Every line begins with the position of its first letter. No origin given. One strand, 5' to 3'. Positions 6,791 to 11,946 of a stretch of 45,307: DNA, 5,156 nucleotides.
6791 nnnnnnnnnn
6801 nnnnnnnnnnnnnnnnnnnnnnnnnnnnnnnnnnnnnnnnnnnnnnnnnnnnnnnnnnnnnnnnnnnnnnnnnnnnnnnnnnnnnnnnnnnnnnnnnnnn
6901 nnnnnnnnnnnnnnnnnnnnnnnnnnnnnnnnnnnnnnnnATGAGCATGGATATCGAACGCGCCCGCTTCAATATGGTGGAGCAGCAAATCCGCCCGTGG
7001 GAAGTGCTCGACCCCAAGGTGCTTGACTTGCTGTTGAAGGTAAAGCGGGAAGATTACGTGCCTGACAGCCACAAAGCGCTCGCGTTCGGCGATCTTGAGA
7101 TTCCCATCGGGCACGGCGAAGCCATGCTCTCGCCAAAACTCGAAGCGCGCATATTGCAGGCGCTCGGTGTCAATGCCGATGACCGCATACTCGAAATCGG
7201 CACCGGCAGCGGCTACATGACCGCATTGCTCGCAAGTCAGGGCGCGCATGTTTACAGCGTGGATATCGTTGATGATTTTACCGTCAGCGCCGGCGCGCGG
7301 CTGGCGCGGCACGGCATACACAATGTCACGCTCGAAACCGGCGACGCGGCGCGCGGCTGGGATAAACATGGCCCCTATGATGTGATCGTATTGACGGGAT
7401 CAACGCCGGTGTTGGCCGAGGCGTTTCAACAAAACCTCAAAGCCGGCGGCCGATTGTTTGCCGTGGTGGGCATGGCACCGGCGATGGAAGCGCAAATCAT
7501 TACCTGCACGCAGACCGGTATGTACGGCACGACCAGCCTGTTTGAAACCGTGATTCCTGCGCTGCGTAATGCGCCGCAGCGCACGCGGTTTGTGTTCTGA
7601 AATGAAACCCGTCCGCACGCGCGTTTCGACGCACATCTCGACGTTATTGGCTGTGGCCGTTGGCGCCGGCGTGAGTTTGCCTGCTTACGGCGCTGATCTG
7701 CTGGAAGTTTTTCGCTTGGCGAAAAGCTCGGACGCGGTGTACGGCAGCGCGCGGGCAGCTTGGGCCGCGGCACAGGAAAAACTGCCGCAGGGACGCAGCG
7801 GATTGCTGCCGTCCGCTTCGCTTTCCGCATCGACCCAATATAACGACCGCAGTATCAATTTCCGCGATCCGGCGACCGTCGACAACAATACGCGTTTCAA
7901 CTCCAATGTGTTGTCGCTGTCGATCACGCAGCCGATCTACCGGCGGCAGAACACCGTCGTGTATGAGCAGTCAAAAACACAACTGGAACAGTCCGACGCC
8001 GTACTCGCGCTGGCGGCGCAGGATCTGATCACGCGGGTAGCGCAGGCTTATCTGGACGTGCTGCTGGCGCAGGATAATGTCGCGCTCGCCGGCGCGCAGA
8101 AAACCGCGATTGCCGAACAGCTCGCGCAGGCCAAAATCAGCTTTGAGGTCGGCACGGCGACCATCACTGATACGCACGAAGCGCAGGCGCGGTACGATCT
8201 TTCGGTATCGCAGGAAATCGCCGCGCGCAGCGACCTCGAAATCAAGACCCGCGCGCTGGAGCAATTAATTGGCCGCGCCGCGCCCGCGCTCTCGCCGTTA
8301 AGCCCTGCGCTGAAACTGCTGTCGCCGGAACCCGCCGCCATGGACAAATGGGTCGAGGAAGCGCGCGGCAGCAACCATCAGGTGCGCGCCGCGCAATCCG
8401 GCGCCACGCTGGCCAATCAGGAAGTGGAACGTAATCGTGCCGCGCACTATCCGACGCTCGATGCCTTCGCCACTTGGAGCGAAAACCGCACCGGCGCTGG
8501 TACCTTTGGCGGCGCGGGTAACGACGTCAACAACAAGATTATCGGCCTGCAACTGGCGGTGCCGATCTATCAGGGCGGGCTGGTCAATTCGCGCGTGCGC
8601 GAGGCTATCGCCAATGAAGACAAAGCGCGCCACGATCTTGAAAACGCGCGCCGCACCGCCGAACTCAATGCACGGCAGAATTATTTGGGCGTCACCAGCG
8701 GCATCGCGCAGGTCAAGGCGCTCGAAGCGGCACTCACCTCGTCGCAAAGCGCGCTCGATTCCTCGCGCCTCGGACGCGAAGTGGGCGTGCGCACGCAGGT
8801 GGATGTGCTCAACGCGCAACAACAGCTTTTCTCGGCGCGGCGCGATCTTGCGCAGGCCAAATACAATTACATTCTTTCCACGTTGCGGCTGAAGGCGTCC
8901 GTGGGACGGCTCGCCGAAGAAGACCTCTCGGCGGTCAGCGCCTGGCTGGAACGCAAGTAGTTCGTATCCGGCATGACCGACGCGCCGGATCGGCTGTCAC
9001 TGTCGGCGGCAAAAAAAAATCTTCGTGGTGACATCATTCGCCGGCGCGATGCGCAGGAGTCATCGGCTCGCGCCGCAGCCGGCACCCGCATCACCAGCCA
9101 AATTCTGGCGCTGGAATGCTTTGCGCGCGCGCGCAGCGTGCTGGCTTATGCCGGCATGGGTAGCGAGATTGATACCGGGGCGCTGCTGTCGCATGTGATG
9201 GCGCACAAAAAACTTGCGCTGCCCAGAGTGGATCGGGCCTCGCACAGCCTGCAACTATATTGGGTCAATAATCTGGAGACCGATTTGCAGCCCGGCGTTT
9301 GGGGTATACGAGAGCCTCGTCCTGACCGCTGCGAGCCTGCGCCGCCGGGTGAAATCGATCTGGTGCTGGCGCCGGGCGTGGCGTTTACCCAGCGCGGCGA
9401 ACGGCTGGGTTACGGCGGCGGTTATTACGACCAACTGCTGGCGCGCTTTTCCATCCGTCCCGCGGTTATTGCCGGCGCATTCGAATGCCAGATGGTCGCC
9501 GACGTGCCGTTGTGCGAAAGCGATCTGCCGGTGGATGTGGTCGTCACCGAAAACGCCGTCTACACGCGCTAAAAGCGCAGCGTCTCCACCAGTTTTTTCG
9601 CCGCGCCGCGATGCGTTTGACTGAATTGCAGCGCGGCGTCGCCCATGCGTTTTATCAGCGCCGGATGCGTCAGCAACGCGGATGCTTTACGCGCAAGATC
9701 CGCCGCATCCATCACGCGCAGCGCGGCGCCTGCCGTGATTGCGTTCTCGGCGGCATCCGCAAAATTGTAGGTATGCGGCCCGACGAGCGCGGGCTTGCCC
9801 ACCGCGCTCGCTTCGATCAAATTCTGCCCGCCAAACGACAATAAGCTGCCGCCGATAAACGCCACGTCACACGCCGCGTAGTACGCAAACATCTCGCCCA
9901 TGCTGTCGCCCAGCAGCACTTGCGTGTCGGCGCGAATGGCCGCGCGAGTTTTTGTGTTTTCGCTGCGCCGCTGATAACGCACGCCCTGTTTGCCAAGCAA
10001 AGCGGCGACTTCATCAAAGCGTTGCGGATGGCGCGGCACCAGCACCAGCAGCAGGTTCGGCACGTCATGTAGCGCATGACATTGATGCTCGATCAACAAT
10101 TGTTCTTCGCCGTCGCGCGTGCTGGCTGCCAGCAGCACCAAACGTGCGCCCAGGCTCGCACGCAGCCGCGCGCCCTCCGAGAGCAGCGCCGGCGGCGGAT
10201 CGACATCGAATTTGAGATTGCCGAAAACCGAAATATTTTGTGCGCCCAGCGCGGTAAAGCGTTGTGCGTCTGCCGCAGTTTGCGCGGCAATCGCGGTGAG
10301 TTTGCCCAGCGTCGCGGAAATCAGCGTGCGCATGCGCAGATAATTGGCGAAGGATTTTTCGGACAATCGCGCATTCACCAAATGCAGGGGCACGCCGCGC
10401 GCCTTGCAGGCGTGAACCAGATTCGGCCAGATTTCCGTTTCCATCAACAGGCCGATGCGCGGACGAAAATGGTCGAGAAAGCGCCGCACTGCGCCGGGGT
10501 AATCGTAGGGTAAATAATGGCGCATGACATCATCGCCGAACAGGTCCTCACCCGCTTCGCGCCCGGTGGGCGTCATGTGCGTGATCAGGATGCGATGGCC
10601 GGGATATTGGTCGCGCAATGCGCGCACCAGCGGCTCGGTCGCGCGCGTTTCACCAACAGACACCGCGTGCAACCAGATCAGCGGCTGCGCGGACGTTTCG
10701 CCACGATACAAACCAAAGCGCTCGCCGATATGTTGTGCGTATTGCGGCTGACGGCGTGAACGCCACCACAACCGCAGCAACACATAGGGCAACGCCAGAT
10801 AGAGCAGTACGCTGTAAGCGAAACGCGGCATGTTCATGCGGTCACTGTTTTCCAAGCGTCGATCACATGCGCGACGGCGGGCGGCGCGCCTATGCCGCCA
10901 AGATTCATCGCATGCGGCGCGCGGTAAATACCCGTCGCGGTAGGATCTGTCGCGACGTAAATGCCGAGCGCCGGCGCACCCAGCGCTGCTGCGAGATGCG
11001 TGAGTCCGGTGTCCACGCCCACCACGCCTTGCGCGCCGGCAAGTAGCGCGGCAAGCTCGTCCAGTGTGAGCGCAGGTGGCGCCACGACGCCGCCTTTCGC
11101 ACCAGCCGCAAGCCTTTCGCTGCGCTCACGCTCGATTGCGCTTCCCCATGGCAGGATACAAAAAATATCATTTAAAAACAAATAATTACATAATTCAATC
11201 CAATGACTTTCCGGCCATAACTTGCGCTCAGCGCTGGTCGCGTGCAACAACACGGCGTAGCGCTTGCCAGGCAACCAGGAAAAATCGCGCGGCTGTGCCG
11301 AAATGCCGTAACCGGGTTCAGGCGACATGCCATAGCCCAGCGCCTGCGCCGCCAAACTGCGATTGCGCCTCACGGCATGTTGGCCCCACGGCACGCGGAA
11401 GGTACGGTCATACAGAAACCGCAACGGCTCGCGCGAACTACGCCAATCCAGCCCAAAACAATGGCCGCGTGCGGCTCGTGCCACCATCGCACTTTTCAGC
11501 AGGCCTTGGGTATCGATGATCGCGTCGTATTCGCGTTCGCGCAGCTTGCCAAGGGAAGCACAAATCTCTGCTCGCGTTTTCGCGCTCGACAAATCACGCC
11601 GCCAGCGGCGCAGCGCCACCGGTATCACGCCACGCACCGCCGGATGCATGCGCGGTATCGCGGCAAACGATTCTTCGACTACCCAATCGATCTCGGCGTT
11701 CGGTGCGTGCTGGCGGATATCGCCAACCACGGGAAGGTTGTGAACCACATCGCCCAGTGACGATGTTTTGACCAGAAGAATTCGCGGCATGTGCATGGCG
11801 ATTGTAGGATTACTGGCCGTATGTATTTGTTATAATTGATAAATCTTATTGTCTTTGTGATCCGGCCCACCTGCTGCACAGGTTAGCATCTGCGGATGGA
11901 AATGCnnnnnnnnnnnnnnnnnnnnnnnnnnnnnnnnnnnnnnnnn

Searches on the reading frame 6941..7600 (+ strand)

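Call 48: search_protein_families(library=pfam, proteins=[window:6941-7600:+], max_evalue=0.0001)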
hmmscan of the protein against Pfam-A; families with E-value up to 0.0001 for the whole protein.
window:6941-7600:+ (219 aa): 6 families
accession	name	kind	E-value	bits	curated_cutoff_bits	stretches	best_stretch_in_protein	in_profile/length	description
PF01135.25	PCMT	-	1.3e-33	117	20.3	1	12-179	6-176/210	Protein-L-isoaspartate(D-aspartate) O-methyltransferase (PCMT)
PF13649.12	Methyltransf_25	-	9.5e-10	39.5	27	1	83-158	1-77/97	Methyltransferase domain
PF13489.12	Methyltransf_23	-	7.2e-09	36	27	1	69-171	11-113/164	Methyltransferase domain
PF13847.12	Methyltransf_31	-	3.2e-08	33.8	27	1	80-154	4-83/145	Methyltransferase domain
PF08242.18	Methyltransf_12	-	1.6e-07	32.4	30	1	84-157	1-77/98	Methyltransferase domain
PF08241.18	Methyltransf_11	-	1.2e-05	26.3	21.2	1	84-154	1-69/95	Methyltransferase domain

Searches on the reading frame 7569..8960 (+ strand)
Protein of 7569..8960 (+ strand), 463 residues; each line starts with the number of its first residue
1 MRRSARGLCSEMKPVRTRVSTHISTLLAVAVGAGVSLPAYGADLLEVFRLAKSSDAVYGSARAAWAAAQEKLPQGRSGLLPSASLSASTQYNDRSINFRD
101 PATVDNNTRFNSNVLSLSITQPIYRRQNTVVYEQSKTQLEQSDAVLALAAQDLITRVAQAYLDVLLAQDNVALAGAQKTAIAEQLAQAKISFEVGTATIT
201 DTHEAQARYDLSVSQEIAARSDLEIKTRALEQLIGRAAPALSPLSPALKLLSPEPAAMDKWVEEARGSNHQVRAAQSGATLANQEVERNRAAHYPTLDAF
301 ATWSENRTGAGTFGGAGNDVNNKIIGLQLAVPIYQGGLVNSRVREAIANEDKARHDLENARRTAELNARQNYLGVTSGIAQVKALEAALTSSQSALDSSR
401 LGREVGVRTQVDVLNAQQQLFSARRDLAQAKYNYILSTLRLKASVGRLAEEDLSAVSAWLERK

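Call 48: search_protein_families(library=pfam, proteins=[window:7569-8960:+], max_evalue=0.0001)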
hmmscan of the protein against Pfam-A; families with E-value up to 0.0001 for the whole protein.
window:7569-8960:+ (463 aa): 1 family
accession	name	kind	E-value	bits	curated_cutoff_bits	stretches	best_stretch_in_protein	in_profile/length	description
PF02321.23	OEP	-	3.2e-59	200.3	22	2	259-446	2-187/187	Outer membrane efflux protein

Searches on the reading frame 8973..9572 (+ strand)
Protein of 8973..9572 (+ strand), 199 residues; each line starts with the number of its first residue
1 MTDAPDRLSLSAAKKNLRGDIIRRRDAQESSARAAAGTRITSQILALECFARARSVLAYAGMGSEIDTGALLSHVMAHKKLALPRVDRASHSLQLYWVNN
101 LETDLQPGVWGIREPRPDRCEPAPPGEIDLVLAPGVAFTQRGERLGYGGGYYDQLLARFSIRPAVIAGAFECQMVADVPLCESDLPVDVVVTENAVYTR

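Call 79: search_protein_families(library=pfam, proteins=[window:8973-9572:+], max_evalue=0.001)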
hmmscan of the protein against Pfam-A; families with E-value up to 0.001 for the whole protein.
window:8973-9572:+ (199 aa): 1 family
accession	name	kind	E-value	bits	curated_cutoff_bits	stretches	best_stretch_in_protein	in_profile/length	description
PF01812.26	5-FTHF_cyc-lig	-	1.7e-39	136.1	27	1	14-193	1-186/186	5-formyltetrahydrofolate cyclo-ligase family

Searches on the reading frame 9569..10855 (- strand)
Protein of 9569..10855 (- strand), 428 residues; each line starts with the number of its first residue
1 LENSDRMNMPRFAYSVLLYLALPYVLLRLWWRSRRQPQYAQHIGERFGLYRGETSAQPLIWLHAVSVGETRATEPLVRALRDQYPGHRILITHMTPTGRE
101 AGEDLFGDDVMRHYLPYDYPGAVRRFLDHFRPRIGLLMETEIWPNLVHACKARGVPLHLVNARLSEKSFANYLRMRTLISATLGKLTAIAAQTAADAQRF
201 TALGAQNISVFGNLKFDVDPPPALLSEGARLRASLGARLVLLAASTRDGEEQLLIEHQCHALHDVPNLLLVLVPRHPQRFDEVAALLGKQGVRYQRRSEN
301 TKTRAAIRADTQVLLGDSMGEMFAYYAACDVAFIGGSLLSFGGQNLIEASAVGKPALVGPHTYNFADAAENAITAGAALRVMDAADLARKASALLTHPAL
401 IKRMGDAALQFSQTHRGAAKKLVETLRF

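Call 79: search_protein_families(library=pfam, proteins=[window:9569-10855:-], max_evalue=0.001)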
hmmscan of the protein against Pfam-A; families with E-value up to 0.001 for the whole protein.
window:9569-10855:- (428 aa): 2 families
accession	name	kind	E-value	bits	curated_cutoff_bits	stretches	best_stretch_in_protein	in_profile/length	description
PF04413.22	Glycos_transf_N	-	5.9e-71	238.1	23.9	1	42-218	2-179/179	3-Deoxy-D-manno-octulosonic-acid transferase (kdotransferase)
PF00534.26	Glycos_transf_1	-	1.1e-06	28.7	26.4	1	295-408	59-169/172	Glycosyl transferases group 1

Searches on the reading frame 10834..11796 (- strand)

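Call 79: search_protein_families(library=pfam, proteins=[window:10834-11796:-], max_evalue=0.001)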
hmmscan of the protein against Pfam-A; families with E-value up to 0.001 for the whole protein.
window:10834-11796:- (320 aa): 1 family
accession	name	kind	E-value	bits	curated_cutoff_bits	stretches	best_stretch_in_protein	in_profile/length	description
PF01075.23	Glyco_transf_9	-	1.2e-52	179.2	22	1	84-293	7-222/247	Glycosyltransferase family 9 (heptosyltransferase)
